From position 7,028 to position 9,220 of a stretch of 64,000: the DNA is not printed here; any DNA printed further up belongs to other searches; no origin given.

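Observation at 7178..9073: NHL-propeller protein built from very recent intragenic tandem DNA duplications, with a non-canonical C-terminal sorting tail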

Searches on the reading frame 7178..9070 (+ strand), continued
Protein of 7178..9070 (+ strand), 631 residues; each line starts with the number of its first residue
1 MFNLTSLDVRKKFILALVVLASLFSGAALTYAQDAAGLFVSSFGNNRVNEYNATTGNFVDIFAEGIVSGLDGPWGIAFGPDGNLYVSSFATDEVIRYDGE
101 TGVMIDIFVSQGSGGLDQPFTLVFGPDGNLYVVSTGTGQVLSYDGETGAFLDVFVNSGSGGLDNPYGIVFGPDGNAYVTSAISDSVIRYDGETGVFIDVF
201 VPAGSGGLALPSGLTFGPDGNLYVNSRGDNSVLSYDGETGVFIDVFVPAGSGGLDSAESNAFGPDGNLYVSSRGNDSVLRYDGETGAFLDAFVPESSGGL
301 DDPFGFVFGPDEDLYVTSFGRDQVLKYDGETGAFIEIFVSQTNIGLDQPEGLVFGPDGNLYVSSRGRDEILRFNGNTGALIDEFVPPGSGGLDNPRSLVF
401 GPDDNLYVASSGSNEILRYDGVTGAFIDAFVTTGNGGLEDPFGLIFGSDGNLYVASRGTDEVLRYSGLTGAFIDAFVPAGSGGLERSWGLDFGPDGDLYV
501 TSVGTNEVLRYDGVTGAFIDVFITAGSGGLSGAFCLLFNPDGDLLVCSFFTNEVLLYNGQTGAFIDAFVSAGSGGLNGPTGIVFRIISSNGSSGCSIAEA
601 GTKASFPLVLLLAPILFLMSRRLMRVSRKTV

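Call 24: list_cluster_members(proteins=[window:7178-9070:+, L003:12107-13111:+, window:62018-63445:+, window:54413-55906:+, window:25405-27003:+])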
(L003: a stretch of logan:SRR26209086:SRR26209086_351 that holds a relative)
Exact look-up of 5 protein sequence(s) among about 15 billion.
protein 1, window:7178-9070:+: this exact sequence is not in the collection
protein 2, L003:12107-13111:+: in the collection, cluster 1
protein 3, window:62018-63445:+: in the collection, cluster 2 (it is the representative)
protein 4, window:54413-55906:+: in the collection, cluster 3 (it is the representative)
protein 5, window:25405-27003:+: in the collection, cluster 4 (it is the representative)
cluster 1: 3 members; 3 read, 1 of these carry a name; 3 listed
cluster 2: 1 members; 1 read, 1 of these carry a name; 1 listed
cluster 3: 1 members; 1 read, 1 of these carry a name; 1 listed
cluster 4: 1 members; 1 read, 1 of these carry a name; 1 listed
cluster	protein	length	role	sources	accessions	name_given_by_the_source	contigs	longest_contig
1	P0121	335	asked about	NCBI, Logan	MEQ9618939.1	MAG: tryptophan--tRNA ligase [Deltaproteobacteria bacterium]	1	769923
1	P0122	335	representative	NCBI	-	-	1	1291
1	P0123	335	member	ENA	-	-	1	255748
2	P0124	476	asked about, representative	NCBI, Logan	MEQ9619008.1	MAG: 4-hydroxyphenylacetate 3-hydroxylase N-terminal domain-containing protein ...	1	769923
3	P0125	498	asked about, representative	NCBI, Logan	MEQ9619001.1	MAG: serine hydrolase [Deltaproteobacteria bacterium]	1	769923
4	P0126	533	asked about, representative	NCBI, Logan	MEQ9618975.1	MAG: LA2681 family HEPN domain-containing protein [Deltaproteobacteria bacterium]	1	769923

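Call 45: find_homologous_proteins(query=L001:5977-8001:+)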
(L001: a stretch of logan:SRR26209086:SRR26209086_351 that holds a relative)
Query L001:5977-8001:+ (675 aa): 7897 proteins with E <= 0.001 among 8000 candidates; the best 120 are listed.
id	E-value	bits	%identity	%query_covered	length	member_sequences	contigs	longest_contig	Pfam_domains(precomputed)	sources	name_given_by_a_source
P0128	0.0e+0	1493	100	100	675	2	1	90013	PF08447.19,PF13426.14,PF13188.14,PF13185.13,PF01590.33,PF08448.17,PF02518.32,PF13492.13,PF00512.32,PF00989.32,PF00072.31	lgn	-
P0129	1.2e-293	994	44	47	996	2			PF08447.19,PF13426.14,PF13185.13,PF08438.17,PF01590.33,PF19057.7,PF08448.17,PF13492.13,PF00989.32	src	-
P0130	1.8e-285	967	64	99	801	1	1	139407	PF13426.14,PF13188.14,PF13185.13,PF13492.13,PF00512.32,PF00072.31,PF08447.19,PF01590.33,PF08448.17,PF02518.32,PF00989.32,PF14598.13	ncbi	-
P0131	1.0e-279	948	60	100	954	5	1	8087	PF13426.14,PF13188.14,PF13185.13,PF13492.13,PF00512.32,PF00072.31,PF13596.13,PF08447.19,PF12860.14,PF01590.33,PF08448.17,PF02518.32,PF00989.32,PF14598.13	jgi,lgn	-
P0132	8.8e-278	941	62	99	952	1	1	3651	PF13426.14,PF13188.14,PF13185.13,PF13492.13,PF00512.32,PF00072.31,PF08447.19,PF01590.33,PF08448.17,PF02518.32,PF00989.32,PF14598.13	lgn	-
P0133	4.0e-267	906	61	98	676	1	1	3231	PF08447.19,PF13426.14,PF13188.14,PF13185.13,PF01590.33,PF08448.17,PF02518.32,PF13492.13,PF00512.32,PF00989.32,PF00072.31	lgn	-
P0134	2.3e-258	877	56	99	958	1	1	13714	PF13426.14,PF13188.14,PF13185.13,PF13492.13,PF00512.32,PF00072.31,PF13596.13,PF08447.19,PF12860.14,PF01590.33,PF08448.17,PF02518.32,PF00989.32,PF14598.13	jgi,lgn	jgi:PAS domain S-box-containing protein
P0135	5.0e-255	866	58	97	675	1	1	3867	PF08447.19,PF13426.14,PF13188.14,PF13185.13,PF01590.33,PF02518.32,PF13492.13,PF00512.32,PF00072.31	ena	-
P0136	1.4e-253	861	56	99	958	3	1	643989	PF13426.14,PF13188.14,PF13185.13,PF13492.13,PF00512.32,PF00072.31,PF08447.19,PF01590.33,PF08448.17,PF02518.32,PF00989.32,PF14598.13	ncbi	ncbi:MAG: PAS domain S-box protein [Thermodesulfobacteriota bacterium]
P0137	1.0e-247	842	55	97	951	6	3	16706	PF13426.14,PF13188.14,PF13185.13,PF13492.13,PF00512.32,PF00072.31,PF13596.13,PF08447.19,PF12860.14,PF01590.33,PF08448.17,PF02518.32,PF00989.32,PF14598.13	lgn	-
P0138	1.6e-242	825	53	98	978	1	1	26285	PF13426.14,PF13188.14,PF13185.13,PF13492.13,PF00512.32,PF00072.31,PF13596.13,PF08447.19,PF12860.14,PF01590.33,PF08448.17,PF02518.32,PF00989.32,PF14598.13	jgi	-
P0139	6.0e-242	823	54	98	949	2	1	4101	PF13426.14,PF13188.14,PF13185.13,PF13492.13,PF00512.32,PF00072.31,PF13596.13,PF08447.19,PF12860.14,PF01590.33,PF08448.17,PF02518.32,PF00989.32,PF14598.13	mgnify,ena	mgnify:CR=1 FL=1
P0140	5.0e-240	817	53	97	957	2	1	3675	PF13426.14,PF13188.14,PF13185.13,PF13492.13,PF00512.32,PF00072.31,PF13596.13,PF08447.19,PF12860.14,PF01590.33,PF08448.17,PF02518.32,PF00989.32,PF14598.13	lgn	-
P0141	2.1e-238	811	55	57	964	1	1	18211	PF08447.19,PF13426.14,PF13188.14,PF13185.13,PF01590.33,PF08448.17,PF02518.32,PF13492.13,PF00512.32,PF00989.32,PF00072.31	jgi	jgi:PAS domain S-box-containing protein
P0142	3.6e-225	768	49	79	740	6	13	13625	PF13185.13,PF01590.33,PF02518.32,PF13492.13,PF00512.32,PF00072.31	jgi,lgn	jgi:signal transduction histidine kinase/putative methionine-R-sulfoxide reductase with GAF domain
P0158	3.6e-216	738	52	97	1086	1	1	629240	PF13426.14,PF13188.14,PF13185.13,PF24820.2,PF13492.13,PF00512.32,PF00072.31,PF13596.13,PF08447.19,PF12860.14,PF01590.33,PF08448.17,PF02518.32,PF00989.32,PF14598.13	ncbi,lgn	ncbi:MAG: PAS domain S-box protein [Deltaproteobacteria bacterium]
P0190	4.0e-189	649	45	79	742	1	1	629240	PF13185.13,PF01590.33,PF02518.32,PF13492.13,PF00512.32,PF00072.31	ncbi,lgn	ncbi:MAG: GAF domain-containing protein [Deltaproteobacteria bacterium]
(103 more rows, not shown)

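Call 46: find_encoding_contigs(protein=P0130, flank=10000, max_places=3)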
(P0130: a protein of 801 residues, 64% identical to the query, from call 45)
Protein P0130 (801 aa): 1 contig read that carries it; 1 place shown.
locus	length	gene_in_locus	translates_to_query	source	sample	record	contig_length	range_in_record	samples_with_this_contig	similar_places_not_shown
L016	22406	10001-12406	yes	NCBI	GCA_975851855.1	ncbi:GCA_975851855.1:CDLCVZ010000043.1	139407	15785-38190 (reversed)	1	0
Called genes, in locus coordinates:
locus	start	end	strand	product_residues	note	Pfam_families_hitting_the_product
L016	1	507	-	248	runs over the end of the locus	PF00696:AA_kinase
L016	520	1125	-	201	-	PF00889:EF_TS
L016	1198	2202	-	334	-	PF00318:Ribosomal_S2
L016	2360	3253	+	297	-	PF00781:DAGK_cat, PF19279:YegS_C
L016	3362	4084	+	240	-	PF01553:Acyltransferase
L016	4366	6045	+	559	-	-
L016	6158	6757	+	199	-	PF00300:His_Phos_1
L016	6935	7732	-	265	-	-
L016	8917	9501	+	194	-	PF00908:dTDP_sugar_isom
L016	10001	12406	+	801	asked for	PF00989:PAS, PF08448:PAS_4, PF13426:PAS_9, PF08447:PAS_3, PF13426:PAS_9, PF08447:PAS_3, PF13185:GAF_2, PF01590:GAF, +6 more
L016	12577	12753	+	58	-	PF00571:CBS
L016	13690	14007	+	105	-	-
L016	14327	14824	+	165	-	-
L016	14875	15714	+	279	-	PF00590:TP_methylase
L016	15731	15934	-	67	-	-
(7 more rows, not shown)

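Call 47: predict_structure(alignment_id=A1)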
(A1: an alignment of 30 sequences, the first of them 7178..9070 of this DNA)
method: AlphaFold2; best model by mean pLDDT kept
length: 631 residues; sequences in the alignment: 30
mean_pLDDT: 87.3   pTM: 0.59
mean pLDDT of the five models: 87.3, 79.7, 74.1, 71.0, 66.8
residues with pLDDT >= 90: 445; 70-90: 106; 50-70: 26; < 50: 54
segments of 3 or more residues with pLDDT < 50: 1-4, 26-31, 591-631
pLDDT, mean of each block of 10 residues (from residue 1): 54 76 54 71 87 90 65 90 90 87 82 93 97 97 96 97 96 97 98 98 96 96 97 98 98 96 96 97 98 94 91 91 92 89 70 88 91 81 91 95 96 98 97 96 94 97 98 97 95 96 97 98 97 93 95 97 97 88 75 38 30 38 33 35
secondary structure, 60 per line:
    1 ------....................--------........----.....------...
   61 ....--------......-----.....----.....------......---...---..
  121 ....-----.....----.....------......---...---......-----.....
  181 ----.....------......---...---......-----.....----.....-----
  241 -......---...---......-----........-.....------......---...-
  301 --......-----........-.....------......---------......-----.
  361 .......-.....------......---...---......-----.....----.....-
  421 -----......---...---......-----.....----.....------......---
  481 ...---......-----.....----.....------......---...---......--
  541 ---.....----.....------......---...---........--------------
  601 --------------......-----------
elements in order: H7-26 E35-42 E47-51 E58-64 E73-78 E84-88 E93-97 E104-109 E119-124 E130-134 E139-143 E150-155 E165-170 E176-180 E185-189 E196-201 E211-216 E222-226 E231-235 E242-247 E257-262 E268-272 E277-281 E288-293 E303-308 E314-318 E323-327 E334-339 E349-354 E360-364 E369-373 E380-385 E395-400 E406-410 E415-419 E426-431 E441-446 E452-456 E461-465 E472-477 E487-492 E498-502 E507-511 E518-523 E533-538 E544-548 E553-557 E564-569 E579-586 H615-620

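Call 50: fold_search(model_id=the predicted structure, library=pdb)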
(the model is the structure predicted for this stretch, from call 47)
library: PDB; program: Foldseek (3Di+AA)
matches with E <= 10: 1600; with E <= 0.001: 1229
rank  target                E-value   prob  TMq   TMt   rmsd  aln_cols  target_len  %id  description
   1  3s8v_A                1.1e-21  1.00  0.33  0.34  18.6       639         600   15  Crystal structure of LRP6-Dkk1 complex (released 2011-10-26)
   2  8jxh_B                2.9e-21  1.00  0.35  0.20  20.2       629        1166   13  rat megalin RAP complex wingA (released 2024-06-19)
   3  8dvl_A                2.0e-20  1.00  0.33  0.34  18.8       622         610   15  Crystal structure of LRP6 E3E4 in complex with disulfide constrained peptide E3.18 (released 2023-03-29)
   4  3s2k_A                2.9e-20  1.00  0.33  0.34  18.9       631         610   15  Structural basis of Wnt signaling inhibition by Dickkopf binding to LRP5/6. (released 2011-11-02)
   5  8dvm_A                3.8e-20  1.00  0.33  0.34  18.4       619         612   15  Crystal structure of LRP6 E3E4 in complex with disulfide constrained peptide E3.6 (released 2023-03-29)
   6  4a0p_A                4.0e-20  1.00  0.33  0.34  18.4       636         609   14  Crystal structure of LRP6P3E3P4E4 (released 2011-10-26)
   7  8jxi_A                4.5e-20  1.00  0.35  0.20  19.8       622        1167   13  rat megalin RAP complex wingB (released 2024-06-19)
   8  9qaw_B                5.6e-20  1.00  0.34  0.08  19.4       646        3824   14  CryoEM structure of the human LRP2 receptor ectodomain in complex with LRPAP1 (released 2026-03-11)
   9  9qaw_A                1.1e-19  1.00  0.33  0.08  19.4       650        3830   14  CryoEM structure of the human LRP2 receptor ectodomain in complex with LRPAP1 (released 2026-03-11)
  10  9cwm_A                1.1e-19  1.00  0.34  0.07  19.6       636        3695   14  Cryo-EM structure of human Low-density lipoprotein receptor-related protein 2 (released 2025-08-06)
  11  8ffe_A                1.3e-19  1.00  0.31  0.32  20.1       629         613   16  Crystal structure of LRP6 E1E2 domains bound to YW210.09 Fab and engineered XWnt8 peptide (released 2023-03-08)
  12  8dvn_A                1.5e-19  1.00  0.34  0.35  18.3       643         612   15  Crystal structure of LRP6 E3E4 in complex with disulfide constrained peptide E3.10 (released 2023-03-29)
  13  9i3v_B                2.2e-19  1.00  0.35  0.07  19.0       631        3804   14  Cryo-EM structure of the human LRP2 ectodomain (released 2026-02-04)
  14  3s8v_B                2.3e-19  1.00  0.33  0.34  19.0       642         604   14  Crystal structure of LRP6-Dkk1 complex (released 2011-10-26)
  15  3va6_B                2.3e-19  1.00  0.30  0.26  22.2       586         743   14  Crystal Structure of the extracellular domain of the putative hybrid two component system BT4673 from B. thetaiotaomic (released 2012-06-13)
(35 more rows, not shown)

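Call 57: find_related_loci(query=window:7178-9070:+, collection=metagenome_contigs, flank=6000)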
Query window:7178-9070:+ (631 aa) in metagenome_contigs; peptide patterns used: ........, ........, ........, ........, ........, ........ (x = any residue, [..] = any of these).
216 stretches matched a pattern; 11 encode a relative of the query (tblastn E <= 1e-3); 11 distinct loci.
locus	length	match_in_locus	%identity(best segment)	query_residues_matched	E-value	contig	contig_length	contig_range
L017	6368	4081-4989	48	9-588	2e-63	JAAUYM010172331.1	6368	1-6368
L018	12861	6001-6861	46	9-593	1e-54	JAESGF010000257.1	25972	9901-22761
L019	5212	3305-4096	30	2-584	4e-26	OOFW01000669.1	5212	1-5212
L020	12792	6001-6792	29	17-584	1e-25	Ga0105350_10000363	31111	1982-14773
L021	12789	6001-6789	29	67-584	6e-25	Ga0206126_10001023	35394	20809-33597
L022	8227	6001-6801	27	37-493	1e-22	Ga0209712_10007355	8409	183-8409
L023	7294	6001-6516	41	36-584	7e-20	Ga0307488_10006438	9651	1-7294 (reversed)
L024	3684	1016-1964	43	29-584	7e-34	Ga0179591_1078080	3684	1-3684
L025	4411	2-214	53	54-584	8e-17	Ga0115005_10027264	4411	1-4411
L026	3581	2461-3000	30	81-410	8e-6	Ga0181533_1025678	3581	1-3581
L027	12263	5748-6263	27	178-364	4e-5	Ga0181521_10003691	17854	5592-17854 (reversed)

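Call 58: find_encoding_contigs(protein=P0158, flank=10000, max_places=2)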
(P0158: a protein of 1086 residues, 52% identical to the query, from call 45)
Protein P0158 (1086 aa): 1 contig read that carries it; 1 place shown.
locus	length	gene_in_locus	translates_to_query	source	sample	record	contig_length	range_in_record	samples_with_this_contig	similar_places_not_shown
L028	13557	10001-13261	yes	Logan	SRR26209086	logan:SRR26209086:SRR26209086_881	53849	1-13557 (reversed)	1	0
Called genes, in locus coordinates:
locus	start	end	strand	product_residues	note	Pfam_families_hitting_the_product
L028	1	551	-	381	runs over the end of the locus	PF00072:Response_reg, PF00512:HisKA, PF02518:HATPase_c, PF14501:HATPase_c_5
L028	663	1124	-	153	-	PF00072:Response_reg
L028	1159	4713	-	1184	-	PF00989:PAS, PF08448:PAS_4, PF13426:PAS_9, PF00989:PAS, PF08447:PAS_3, PF13426:PAS_9, PF01590:GAF, PF13185:GAF_2, +5 more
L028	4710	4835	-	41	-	-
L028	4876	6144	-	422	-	PF00072:Response_reg, PF00989:PAS, PF13188:PAS_8 (weak), PF08448:PAS_4 (faint), PF13426:PAS_9 (weak), PF00990:GGDEF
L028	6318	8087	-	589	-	PF00989:PAS, PF08448:PAS_4 (faint), PF13188:PAS_8, PF13426:PAS_9 (weak), PF00990:GGDEF, PF00563:EAL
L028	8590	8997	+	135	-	PF23198:PDE8A_N (weak), PF00072:Response_reg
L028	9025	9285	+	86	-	PF07689:KaiB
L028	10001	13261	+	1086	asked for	PF00989:PAS, PF08448:PAS_4, PF13426:PAS_9, PF00989:PAS, PF08447:PAS_3, PF08448:PAS_4, PF13426:PAS_9, PF14598:PAS_11, +15 more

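Call 59: find_encoding_contigs(protein=P0190, flank=10000, max_places=2)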
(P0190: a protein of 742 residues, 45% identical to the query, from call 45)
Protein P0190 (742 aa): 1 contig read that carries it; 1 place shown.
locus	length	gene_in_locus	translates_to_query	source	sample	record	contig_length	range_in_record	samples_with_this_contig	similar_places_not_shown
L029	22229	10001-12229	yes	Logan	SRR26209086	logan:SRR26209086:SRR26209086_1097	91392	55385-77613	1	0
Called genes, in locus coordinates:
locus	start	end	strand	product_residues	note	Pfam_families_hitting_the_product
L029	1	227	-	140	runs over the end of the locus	PF07927:HicA_toxin, PF15919:HicB_lk_antitox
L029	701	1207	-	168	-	PF04191:PEMT, PF04140:ICMT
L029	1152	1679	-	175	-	PF13801:Metal_resist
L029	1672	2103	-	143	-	-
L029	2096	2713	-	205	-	PF07638:Sigma70_ECF (weak), PF04542:Sigma70_r2, PF08281:Sigma70_r4_2, PF04545:Sigma70_r4, PF22233:PhyR_sigma-like (weak)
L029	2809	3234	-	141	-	PF13801:Metal_resist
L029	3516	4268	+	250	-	PF13489:Methyltransf_23 (weak)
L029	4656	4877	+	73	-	PF04023:FeoA (weak)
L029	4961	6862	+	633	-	PF01926:MMR_HSR1 (weak), PF02421:FeoB_N, PF07670:Gate, PF07664:FeoB_C, PF07670:Gate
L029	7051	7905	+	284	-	PF01269:Fibrillarin (weak), PF01209:Ubie_methyltran, PF01135:PCMT, PF13489:Methyltransf_23, PF13847:Methyltransf_31, PF08241:Methyltransf_11, PF08242:Methyltransf_12, PF13649:Methyltransf_25, +1 more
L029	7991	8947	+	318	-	PF03009:GDPD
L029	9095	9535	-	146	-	PF00581:Rhodanese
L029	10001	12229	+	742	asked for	PF01590:GAF, PF13185:GAF_2, PF13492:GAF_3, PF01590:GAF, PF13185:GAF_2, PF13492:GAF_3, PF00512:HisKA, PF02518:HATPase_c, +1 more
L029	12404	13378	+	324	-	-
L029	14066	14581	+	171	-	-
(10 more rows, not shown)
